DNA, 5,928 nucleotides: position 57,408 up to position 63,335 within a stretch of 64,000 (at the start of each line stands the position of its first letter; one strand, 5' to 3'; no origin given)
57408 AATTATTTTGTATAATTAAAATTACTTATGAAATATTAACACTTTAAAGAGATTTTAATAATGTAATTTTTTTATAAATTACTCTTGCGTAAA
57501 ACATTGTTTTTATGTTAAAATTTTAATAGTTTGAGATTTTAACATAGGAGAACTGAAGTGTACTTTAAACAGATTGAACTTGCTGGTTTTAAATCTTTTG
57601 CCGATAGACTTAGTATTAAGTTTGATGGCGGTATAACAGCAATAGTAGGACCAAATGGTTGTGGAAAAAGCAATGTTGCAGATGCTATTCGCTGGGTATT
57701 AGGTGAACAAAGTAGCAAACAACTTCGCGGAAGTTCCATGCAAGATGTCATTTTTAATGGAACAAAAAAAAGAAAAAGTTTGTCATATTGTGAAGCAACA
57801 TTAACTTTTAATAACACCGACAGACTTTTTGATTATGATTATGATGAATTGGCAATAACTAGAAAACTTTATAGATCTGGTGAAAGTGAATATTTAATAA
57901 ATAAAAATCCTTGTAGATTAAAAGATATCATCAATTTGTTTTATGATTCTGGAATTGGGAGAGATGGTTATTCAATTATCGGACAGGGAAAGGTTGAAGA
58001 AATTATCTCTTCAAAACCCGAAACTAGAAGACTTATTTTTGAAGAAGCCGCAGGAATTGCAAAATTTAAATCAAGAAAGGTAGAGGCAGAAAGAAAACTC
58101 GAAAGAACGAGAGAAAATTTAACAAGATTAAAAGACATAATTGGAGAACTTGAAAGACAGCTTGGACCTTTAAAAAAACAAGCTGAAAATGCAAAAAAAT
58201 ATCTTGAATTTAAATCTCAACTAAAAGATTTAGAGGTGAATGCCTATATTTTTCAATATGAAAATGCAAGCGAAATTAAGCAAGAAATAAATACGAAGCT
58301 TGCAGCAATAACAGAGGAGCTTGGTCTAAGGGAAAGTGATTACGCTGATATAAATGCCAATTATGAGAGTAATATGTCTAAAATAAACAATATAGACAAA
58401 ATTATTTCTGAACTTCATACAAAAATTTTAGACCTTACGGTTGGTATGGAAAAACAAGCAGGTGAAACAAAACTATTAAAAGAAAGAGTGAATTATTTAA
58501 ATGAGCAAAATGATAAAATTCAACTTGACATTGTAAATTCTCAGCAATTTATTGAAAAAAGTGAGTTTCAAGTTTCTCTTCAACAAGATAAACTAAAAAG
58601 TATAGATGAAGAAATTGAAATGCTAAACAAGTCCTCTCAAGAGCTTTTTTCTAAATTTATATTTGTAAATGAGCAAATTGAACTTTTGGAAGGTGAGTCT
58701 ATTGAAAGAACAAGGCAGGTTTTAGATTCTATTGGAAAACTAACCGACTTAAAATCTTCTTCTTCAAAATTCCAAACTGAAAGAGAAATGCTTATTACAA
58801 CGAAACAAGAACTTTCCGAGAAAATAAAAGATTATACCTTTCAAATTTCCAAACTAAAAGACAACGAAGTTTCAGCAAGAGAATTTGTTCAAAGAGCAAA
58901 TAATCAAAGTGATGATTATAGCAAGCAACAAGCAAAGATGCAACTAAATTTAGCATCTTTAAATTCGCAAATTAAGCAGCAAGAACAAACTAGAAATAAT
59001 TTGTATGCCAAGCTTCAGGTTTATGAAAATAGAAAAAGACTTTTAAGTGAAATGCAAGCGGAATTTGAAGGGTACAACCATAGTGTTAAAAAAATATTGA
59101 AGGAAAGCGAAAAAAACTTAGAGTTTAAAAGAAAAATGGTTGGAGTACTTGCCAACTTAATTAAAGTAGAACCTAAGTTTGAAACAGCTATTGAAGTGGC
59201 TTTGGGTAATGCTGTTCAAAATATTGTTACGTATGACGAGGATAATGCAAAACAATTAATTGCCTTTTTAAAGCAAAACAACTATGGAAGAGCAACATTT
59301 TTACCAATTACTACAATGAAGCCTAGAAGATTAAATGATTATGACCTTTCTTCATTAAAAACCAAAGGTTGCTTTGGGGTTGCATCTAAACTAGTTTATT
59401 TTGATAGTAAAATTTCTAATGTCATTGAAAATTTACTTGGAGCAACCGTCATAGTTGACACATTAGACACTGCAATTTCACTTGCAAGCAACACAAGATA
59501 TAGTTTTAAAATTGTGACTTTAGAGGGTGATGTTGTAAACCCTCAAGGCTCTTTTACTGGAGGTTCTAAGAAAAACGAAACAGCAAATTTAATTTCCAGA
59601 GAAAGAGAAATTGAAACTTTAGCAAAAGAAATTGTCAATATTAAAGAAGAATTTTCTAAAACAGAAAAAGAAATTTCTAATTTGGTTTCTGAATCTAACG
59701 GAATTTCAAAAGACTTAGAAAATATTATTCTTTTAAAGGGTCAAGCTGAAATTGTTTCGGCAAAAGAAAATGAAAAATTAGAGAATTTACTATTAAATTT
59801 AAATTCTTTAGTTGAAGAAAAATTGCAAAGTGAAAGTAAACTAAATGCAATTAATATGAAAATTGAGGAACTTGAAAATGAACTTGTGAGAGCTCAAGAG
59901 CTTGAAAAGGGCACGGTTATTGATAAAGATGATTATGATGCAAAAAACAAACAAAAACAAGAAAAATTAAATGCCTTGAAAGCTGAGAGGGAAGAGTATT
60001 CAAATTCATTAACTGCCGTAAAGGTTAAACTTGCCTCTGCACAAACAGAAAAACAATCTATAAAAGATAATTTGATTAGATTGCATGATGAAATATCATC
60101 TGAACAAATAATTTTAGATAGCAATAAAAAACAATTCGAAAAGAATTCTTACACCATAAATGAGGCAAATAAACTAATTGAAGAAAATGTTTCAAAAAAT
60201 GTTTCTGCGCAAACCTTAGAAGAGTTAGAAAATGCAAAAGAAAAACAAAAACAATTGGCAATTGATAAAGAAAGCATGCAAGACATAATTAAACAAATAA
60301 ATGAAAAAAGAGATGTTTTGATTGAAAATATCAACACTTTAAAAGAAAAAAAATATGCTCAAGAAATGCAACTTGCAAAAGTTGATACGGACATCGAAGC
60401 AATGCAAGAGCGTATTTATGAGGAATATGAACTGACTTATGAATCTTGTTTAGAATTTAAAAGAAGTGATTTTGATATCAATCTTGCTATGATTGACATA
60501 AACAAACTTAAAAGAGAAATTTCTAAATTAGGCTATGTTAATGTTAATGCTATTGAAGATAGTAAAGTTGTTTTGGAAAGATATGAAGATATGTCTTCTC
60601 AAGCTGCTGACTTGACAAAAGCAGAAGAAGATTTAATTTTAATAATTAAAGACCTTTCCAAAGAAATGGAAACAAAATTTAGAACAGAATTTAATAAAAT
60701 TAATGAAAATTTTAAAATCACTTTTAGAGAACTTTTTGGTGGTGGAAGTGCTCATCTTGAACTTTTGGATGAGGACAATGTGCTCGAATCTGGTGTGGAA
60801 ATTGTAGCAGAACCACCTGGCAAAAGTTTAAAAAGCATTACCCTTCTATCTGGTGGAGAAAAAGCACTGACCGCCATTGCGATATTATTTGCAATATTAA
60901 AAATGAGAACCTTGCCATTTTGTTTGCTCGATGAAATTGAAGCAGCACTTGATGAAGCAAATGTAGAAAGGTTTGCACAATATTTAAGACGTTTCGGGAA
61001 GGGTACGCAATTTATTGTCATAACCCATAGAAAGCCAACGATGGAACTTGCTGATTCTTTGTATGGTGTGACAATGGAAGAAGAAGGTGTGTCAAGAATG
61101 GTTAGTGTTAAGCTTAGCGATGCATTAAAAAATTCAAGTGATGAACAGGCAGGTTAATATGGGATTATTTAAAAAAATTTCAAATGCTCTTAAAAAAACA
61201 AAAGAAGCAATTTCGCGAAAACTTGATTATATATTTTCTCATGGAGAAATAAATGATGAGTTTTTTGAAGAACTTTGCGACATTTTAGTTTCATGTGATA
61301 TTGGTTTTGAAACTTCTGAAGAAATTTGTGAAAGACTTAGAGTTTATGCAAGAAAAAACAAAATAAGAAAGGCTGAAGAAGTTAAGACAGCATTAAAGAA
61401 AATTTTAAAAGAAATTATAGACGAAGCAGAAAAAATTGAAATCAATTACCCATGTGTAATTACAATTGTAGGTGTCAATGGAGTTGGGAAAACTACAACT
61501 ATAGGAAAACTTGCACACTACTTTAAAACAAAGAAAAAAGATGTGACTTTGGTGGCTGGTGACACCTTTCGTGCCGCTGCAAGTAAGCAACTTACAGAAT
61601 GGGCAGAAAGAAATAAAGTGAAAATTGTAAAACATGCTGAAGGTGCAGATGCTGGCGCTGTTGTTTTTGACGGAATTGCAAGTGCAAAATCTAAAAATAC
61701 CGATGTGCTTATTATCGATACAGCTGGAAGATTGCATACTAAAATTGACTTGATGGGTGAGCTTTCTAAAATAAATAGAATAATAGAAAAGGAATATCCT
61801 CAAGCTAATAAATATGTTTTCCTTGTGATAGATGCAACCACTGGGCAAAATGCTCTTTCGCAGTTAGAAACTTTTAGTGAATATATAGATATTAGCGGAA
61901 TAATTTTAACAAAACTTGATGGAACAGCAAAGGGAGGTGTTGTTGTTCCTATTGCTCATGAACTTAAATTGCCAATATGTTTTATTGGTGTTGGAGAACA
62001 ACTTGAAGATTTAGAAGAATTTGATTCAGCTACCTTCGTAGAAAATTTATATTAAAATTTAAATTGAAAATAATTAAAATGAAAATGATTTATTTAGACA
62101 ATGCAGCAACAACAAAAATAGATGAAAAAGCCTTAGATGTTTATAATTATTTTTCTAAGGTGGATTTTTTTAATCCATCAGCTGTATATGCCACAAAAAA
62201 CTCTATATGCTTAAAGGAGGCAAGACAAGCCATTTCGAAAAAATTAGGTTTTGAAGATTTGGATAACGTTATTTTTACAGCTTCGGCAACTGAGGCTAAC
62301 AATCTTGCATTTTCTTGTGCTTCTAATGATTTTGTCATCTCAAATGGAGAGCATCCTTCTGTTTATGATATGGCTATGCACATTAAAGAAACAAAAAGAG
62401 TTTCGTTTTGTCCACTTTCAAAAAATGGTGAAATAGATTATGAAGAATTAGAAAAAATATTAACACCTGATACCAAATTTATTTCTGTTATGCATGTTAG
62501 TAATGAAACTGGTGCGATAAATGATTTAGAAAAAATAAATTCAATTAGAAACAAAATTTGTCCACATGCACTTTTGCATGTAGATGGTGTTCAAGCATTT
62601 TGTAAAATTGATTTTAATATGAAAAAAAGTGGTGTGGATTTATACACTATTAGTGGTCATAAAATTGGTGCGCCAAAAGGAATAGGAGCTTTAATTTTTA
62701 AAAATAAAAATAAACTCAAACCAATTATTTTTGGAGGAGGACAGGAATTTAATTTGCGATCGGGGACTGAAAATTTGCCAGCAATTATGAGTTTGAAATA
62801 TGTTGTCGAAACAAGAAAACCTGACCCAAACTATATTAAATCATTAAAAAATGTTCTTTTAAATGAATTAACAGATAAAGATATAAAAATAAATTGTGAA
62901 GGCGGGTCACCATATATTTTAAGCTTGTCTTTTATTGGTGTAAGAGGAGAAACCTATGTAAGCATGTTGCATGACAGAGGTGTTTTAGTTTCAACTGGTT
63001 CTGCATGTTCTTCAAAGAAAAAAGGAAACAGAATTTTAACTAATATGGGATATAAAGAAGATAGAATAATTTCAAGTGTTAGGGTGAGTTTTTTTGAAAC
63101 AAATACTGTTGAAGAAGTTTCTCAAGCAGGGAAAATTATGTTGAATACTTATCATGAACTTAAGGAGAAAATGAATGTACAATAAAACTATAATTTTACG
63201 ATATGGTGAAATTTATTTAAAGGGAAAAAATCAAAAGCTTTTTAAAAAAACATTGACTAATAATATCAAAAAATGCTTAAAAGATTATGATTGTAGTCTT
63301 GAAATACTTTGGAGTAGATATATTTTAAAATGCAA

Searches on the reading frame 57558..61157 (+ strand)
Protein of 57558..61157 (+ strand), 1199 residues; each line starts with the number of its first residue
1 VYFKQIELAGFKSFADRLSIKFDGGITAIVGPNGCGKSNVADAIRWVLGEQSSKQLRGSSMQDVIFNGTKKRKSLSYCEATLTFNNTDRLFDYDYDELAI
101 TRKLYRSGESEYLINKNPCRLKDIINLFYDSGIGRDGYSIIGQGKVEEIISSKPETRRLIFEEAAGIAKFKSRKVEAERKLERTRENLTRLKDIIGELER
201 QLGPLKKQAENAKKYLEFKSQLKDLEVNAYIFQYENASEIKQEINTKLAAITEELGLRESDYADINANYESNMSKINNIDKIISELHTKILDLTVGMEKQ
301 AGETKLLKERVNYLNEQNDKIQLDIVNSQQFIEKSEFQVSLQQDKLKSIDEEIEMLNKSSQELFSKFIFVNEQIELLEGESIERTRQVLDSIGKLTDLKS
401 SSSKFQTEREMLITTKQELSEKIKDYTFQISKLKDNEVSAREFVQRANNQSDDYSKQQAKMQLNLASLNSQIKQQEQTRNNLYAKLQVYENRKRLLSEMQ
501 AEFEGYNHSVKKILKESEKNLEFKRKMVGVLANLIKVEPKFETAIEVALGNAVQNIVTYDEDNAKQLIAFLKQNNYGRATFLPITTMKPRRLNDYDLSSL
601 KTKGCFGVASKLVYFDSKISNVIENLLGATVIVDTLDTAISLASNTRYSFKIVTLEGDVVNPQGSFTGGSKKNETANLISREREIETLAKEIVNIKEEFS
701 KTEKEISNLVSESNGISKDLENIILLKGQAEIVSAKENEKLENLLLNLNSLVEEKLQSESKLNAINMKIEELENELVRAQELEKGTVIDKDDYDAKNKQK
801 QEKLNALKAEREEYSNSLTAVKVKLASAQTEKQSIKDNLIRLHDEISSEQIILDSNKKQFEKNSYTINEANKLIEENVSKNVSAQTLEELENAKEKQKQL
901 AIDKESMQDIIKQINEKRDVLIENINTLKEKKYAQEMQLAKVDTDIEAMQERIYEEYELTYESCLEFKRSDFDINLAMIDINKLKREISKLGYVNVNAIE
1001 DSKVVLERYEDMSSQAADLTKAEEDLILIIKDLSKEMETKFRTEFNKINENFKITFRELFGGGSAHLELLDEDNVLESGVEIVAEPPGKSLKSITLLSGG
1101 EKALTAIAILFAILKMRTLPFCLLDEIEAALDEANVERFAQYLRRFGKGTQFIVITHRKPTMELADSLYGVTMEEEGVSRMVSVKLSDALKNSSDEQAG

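Call 57: search_protein_families(library=pfam, proteins=[window:57558-61157:+], max_evalue=0.00001)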
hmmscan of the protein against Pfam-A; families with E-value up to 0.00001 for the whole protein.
window:57558-61157:+ (1199 aa): 3 families
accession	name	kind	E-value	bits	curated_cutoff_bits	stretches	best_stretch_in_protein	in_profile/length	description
PF02463.25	SMC_N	-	3.9e-61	206.7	40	1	3-1179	2-219/220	RecF/RecN/SMC N terminal domain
PF06470.18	SMC_hinge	-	1.3e-30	106.6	22.5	1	527-643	4-116/116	SMC proteins Flexible Hinge Domain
PF13304.12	AAA_21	-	3.9e-09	37.4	27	0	26-88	1-71/304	AAA domain, putative AbiEii toxin, Type IV TA system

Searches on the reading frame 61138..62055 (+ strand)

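Call 57: search_protein_families(library=pfam, proteins=[window:61138-62055:+], max_evalue=0.00001)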
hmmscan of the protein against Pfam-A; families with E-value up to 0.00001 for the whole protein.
window:61138-62055:+ (305 aa): 3 families
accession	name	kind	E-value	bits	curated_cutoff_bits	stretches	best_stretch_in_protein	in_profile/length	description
PF00448.28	SRP54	-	4.4e-74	248.8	22.7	1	106-304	2-194/196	SRP54-type protein, GTPase domain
PF02881.24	SRP54_N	-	7.8e-13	48.9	22.4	1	26-90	2-75/75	SRP54-type protein, helical bundle domain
PF01656.29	CbiA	-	8.3e-06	26.2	25.4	0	115-267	9-90/125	CobQ/CobB/MinD/ParA nucleotide binding domain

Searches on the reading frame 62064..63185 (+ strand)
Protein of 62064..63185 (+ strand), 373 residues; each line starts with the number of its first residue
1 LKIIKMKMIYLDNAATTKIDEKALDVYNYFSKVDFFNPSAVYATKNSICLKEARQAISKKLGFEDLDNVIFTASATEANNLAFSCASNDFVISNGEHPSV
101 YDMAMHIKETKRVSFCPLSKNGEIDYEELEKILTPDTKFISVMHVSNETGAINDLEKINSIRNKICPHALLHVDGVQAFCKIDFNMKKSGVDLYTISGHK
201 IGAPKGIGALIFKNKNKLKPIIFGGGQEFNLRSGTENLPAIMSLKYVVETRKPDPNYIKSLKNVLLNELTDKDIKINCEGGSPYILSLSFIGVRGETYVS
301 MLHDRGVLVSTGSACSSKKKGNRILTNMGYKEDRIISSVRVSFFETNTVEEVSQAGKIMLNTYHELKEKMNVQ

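Call 57: search_protein_families(library=pfam, proteins=[window:62064-63185:+], max_evalue=0.00001)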
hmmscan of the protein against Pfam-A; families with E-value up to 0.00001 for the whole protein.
window:62064-63185:+ (373 aa): 2 families
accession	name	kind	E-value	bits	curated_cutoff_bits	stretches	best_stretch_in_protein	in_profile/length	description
PF00266.25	Aminotran_5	-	9.5e-58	196.4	21.5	1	9-353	1-369/371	Aminotransferase class-V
PF00155.27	Aminotran_1_2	-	1.2e-08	35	19.7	1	48-164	42-174/361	Aminotransferase class I and II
